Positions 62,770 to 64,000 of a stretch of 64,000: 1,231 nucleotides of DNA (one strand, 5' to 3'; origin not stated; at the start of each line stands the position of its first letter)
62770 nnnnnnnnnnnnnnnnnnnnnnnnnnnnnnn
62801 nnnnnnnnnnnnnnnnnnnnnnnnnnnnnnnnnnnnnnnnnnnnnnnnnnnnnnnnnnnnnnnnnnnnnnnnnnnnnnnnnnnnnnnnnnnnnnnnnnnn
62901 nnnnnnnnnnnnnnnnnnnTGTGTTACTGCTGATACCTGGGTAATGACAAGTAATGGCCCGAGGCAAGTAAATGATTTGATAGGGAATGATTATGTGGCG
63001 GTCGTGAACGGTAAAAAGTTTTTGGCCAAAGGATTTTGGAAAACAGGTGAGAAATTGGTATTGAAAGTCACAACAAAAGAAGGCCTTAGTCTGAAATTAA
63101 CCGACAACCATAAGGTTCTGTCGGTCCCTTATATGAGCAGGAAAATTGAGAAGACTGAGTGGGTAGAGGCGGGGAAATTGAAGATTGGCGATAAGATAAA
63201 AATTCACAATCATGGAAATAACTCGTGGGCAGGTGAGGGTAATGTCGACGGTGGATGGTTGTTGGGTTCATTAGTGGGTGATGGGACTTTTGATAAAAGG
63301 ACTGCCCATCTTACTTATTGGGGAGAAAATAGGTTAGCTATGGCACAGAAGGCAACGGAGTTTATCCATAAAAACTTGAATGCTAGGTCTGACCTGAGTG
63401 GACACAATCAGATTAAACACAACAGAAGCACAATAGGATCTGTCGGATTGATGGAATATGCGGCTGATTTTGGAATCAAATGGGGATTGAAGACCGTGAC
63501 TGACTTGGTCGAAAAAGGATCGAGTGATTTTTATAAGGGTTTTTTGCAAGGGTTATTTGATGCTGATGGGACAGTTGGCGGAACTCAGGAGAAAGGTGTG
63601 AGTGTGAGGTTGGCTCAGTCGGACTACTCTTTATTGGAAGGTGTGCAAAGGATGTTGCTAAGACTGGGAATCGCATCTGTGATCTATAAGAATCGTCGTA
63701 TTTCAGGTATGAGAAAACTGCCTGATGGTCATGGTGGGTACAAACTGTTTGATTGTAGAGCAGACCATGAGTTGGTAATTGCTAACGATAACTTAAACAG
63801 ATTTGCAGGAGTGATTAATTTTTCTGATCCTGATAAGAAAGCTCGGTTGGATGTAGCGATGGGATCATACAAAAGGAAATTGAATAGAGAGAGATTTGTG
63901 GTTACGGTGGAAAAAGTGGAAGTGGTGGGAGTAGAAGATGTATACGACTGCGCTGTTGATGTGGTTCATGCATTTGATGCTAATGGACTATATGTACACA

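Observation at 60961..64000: nrdR followed by a ribonucleotide reductase gene split by a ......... intein exactly at the catalytic N-P-C site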

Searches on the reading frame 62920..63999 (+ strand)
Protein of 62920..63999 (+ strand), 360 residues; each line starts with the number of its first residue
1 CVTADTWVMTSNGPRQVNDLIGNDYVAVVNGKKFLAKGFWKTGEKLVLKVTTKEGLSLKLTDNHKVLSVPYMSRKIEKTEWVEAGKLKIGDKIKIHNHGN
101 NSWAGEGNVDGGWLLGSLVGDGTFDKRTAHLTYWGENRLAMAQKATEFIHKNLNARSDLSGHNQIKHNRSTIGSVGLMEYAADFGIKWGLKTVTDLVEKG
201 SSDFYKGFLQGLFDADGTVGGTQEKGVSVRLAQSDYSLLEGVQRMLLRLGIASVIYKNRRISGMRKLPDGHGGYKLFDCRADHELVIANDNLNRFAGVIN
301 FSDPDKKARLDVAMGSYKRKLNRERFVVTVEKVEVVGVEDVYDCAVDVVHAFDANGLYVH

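Call 29: search_protein_families(library=ncbifam, proteins=[window:62920-63999:+], max_evalue=0.001)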
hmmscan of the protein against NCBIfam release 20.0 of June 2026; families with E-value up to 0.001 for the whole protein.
window:62920-63999:+ (360 aa): 8 families
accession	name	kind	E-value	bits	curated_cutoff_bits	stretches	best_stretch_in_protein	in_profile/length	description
NF006207.0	PRK08332.1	equivalog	3.2e-27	94.3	2400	1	39-360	940-1240/1684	vitamin B12-dependent ribonucleotide reductase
NF005852.0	PRK07773.1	equivalog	7.6e-14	50.9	780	1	1-259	398-668/886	replicative DNA helicase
NF038098.1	GyrA_w_intein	exception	6.2e-13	47.5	1850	1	27-258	154-389/1232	intein-containing DNA gyrase subunit A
TIGR01445.1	intein_Nterm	domain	7.1e-09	36.5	24.5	1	1-67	1-82/83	intein N-terminal splicing region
NF011491.0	PRK14898.1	equivalog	7.3e-09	34.2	783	1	145-308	279-416/860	DNA-directed RNA polymerase subunit A''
NF011418.0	PRK14845.1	equivalog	1e-07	30.2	756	1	56-314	94-312/1049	translation initiation factor IF-2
NF003159.0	PRK04132.1-4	equivalog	9.5e-07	27.2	999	1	40-308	116-339/852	replication factor C small subunit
NF003158.0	PRK04132.1-3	equivalog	0.00019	18.6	1750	0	46-101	124-175/1437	replication factor C small subunit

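Call 40: predict_structure(protein=window:62920-63999:+)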
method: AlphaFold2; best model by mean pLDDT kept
length: 360 residues; sequences in the alignment: 1
mean_pLDDT: 33.9   pTM: 0.18
mean pLDDT of the five models: 33.9, 29.2, 29.0, 28.0, 26.8
residues with pLDDT >= 90: 0; 70-90: 0; 50-70: 25; < 50: 335
segments of 3 or more residues with pLDDT < 50: 1-6, 11-13, 28-35, 44-360
pLDDT, mean of each block of 10 residues (from residue 1): 49 56 52 49 47 36 30 24 35 40 39 31 29 32 37 30 25 25 30 32 34 30 24 30 35 26 28 30 32 31 33 32 31 32 32 32
secondary structure, 60 per line:
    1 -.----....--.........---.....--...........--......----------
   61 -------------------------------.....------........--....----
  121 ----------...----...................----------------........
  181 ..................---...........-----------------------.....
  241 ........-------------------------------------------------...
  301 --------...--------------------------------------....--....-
elements in order: E7-10 E13-16 H17-20 E25-29 E32-42 E45-50 E92-96 E103-110 E113-116 E131-133 H138-156 H173-198 H202-212 H236-248 E298-300 E309-311 E350-353 E356-359

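Call 49: predict_structure(alignment_id=A2)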
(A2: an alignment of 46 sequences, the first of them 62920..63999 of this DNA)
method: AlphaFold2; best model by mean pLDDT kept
length: 360 residues; sequences in the alignment: 46
mean_pLDDT: 95.8   pTM: 0.93
mean pLDDT of the five models: 95.8, 95.5, 95.3, 95.2, 94.9
residues with pLDDT >= 90: 329; 70-90: 31; 50-70: 0; < 50: 0
segments of 3 or more residues with pLDDT < 50: none
pLDDT, mean of each block of 10 residues (from residue 1): 98 97 97 96 98 98 98 94 98 95 96 98 96 95 97 90 91 97 96 97 98 97 89 97 98 96 95 95 96 97 97 89 90 98 96 97
secondary structure, 60 per line:
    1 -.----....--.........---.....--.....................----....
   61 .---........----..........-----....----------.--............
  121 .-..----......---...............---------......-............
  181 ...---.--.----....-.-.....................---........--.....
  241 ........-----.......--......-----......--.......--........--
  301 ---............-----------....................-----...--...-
elements in order: E7-10 E13-16 H17-20 E25-29 E32-52 E57-61 E65-72 E77-83 E92-95 H109-121 E129-134 H138-152 E162-164 E169-174 H175-183 H195-198 H202-216 E217-222 E226-233 H236-248 E254-260 E263-268 E274-279 E282-288 H291-298 H304-315 E327-346 E352-354 E357-359

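Call 51: fold_search(model_id=the predicted structure, library=pdb)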
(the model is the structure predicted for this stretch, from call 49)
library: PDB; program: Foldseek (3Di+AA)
matches with E <= 10: 742; with E <= 0.001: 75
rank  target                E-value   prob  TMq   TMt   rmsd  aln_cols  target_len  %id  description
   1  7qsu                  4.9e-18  1.00  0.67  0.66   6.2       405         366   17  Crystal structure of homing endonuclease-associated TliVMA intein (C1A, d333-339) (released 2022-03-30)
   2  7qss                  8.2e-16  1.00  0.65  0.56   9.5       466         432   15  Crystal structure of homing endonuclease-associated TliVMA intein (C1A) (released 2022-03-30)
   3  1ef0_A                6.9e-15  1.00  0.61  0.53   7.3       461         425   14  CRYSTAL STRUCTURE OF PI-SCEI MINIPRECURSOR (released 2000-06-07)
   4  1dq3                  1.2e-14  1.00  0.65  0.53   6.4       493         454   15  CRYSTAL STRUCTURE OF AN ARCHAEAL INTEIN-ENCODED HOMING ENDONUCLEASE PI-PFUI (released 2000-07-05)
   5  7qst                  1.4e-14  1.00  0.60  0.60  11.6       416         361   15  Crystal structure of homing endonuclease-associated PhoVMA intein (C1A) (released 2022-03-30)
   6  1dfa                  2.1e-14  1.00  0.57  0.51   7.2       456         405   15  CRYSTAL STRUCTURE OF PI-SCEI IN C2 SPACE GROUP (released 1999-12-08)
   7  1vde_A                3.2e-14  1.00  0.58  0.50   8.9       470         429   13  PI-SCEI, A HOMING ENDONUCLEASE WITH PROTEIN SPLICING ACTIVITY (released 1998-04-08)
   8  1vde_B                1.2e-13  1.00  0.59  0.51   8.2       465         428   14  PI-SCEI, A HOMING ENDONUCLEASE WITH PROTEIN SPLICING ACTIVITY (released 1998-04-08)
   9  1jva_B                2.0e-13  1.00  0.58  0.50   7.8       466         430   13  CRYSTAL STRUCTURE OF THE VMA1-DERIVED ENDONUCLEASE BEARING THE N AND C EXTEIN PROPEPTIDES (released 2002-08-29)
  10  1um2_B                2.4e-13  1.00  0.59  0.52   7.4       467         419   13  Crystal Structure of the Vma1-Derived Endonuclease with the Ligated Extein Segment (released 2004-09-22)
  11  1lws_A                7.0e-13  1.00  0.60  0.52   7.5       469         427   14  Crystal structure of the intein homing endonuclease PI-SceI bound to its recognition sequence (released 2002-09-27)
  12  1lwt_A                1.2e-12  1.00  0.58  0.49   8.1       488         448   14  Crystal structure of the intein homing endonuclease PI-SceI bound to its substrate DNA (Ca2+ free) (released 2002-09-27)
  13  1jva_A                2.2e-12  1.00  0.58  0.50   7.4       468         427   14  CRYSTAL STRUCTURE OF THE VMA1-DERIVED ENDONUCLEASE BEARING THE N AND C EXTEIN PROPEPTIDES (released 2002-08-29)
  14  1um2_A                4.2e-12  1.00  0.58  0.51   7.8       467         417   15  Crystal Structure of the Vma1-Derived Endonuclease with the Ligated Extein Segment (released 2004-09-22)
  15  1ef0_B                4.7e-11  1.00  0.57  0.52   7.5       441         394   15  CRYSTAL STRUCTURE OF PI-SCEI MINIPRECURSOR (released 2000-06-07)
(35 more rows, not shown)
